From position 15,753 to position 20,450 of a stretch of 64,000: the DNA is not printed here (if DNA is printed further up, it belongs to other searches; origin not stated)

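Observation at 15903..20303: One 1466-aa polypeptide fuses an ABC-2 permease, DppB-like and DppC-like permeases, an extra TM helix and a PA/M28-like ectodomain with substituted metal ligands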

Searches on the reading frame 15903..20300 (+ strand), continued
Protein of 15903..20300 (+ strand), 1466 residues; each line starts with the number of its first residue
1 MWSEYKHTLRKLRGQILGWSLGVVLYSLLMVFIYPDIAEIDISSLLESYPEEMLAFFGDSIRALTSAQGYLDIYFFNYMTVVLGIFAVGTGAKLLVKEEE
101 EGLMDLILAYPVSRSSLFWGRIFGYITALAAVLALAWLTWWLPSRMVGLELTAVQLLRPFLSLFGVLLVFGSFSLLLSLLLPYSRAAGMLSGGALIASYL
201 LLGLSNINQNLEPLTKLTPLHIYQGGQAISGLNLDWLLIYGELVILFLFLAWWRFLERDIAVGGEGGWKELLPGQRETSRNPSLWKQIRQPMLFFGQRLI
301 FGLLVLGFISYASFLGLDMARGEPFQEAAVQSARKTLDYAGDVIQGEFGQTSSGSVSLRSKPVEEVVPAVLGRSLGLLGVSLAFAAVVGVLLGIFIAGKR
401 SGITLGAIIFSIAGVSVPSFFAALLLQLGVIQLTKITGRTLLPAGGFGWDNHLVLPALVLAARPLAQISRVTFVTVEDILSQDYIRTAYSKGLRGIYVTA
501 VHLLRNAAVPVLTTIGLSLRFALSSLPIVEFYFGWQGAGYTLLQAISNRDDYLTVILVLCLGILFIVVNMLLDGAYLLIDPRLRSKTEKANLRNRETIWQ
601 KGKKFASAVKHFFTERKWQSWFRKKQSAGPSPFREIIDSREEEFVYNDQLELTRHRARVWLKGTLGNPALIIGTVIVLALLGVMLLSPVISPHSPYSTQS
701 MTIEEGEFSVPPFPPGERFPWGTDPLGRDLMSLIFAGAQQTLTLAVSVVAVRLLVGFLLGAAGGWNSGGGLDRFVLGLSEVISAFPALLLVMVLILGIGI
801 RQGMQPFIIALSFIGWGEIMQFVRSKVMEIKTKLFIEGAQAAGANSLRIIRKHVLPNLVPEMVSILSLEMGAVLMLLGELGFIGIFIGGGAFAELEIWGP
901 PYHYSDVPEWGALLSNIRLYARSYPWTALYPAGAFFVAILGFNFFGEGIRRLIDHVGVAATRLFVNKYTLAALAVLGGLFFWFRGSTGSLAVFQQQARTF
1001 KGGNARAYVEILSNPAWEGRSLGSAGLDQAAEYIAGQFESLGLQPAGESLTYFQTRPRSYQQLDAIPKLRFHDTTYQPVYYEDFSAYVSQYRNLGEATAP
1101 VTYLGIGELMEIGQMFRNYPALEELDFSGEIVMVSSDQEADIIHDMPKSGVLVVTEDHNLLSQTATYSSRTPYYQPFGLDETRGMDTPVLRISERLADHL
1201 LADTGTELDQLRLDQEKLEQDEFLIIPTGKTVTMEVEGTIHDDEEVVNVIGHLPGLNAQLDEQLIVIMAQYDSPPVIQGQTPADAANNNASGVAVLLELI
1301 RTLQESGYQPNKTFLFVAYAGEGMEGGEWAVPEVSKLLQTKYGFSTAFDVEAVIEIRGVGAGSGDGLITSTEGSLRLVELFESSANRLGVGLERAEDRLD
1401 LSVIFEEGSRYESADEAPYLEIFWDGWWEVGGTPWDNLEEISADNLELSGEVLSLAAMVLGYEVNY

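Call 38: find_encoding_contigs(protein=P0017, flank=8000, max_places=2)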
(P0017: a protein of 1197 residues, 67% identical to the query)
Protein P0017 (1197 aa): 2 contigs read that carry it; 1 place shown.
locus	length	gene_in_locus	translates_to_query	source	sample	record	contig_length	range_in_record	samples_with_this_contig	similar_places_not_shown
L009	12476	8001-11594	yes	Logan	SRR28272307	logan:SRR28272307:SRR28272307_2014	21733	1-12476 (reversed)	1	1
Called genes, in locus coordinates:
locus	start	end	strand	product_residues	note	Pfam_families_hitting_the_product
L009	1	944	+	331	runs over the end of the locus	PF00005:ABC_tran, PF13304:AAA_21 (weak), PF08352:oligo_HPY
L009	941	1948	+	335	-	PF00005:ABC_tran, PF08352:oligo_HPY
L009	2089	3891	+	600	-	PF00496:SBP_bac_5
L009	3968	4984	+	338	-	PF19300:BPD_transp_1_N, PF00528:BPD_transp_1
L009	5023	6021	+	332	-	PF12911:OppC_N, PF00528:BPD_transp_1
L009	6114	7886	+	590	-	-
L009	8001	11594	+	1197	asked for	PF00528:BPD_transp_1, PF04389:Peptidase_M28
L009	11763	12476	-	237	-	?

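Call 56: find_encoding_contigs(protein=P0001, flank=10000, max_places=2)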
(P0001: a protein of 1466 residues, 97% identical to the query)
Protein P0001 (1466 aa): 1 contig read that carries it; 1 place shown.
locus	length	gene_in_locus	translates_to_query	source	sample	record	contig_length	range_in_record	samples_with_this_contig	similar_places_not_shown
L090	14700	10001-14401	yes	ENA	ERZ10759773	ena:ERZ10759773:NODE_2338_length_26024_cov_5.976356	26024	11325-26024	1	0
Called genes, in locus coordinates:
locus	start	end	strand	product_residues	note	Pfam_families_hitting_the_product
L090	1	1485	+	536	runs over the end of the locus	PF00496:SBP_bac_5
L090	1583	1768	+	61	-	-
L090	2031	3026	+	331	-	PF00005:ABC_tran, PF13304:AAA_21 (weak), PF08352:oligo_HPY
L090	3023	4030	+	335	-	PF02463:SMC_N (weak), PF00005:ABC_tran, PF08352:oligo_HPY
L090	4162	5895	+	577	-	PF00496:SBP_bac_5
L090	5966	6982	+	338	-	PF19300:BPD_transp_1_N, PF00528:BPD_transp_1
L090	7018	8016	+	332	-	PF12911:OppC_N, PF00528:BPD_transp_1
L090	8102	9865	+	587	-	-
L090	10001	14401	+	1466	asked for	PF12679:ABC2_membrane_2, PF01061:ABC2_membrane (weak), PF12698:ABC2_membrane_3 (weak), PF00528:BPD_transp_1, PF04389:Peptidase_M28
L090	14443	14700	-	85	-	?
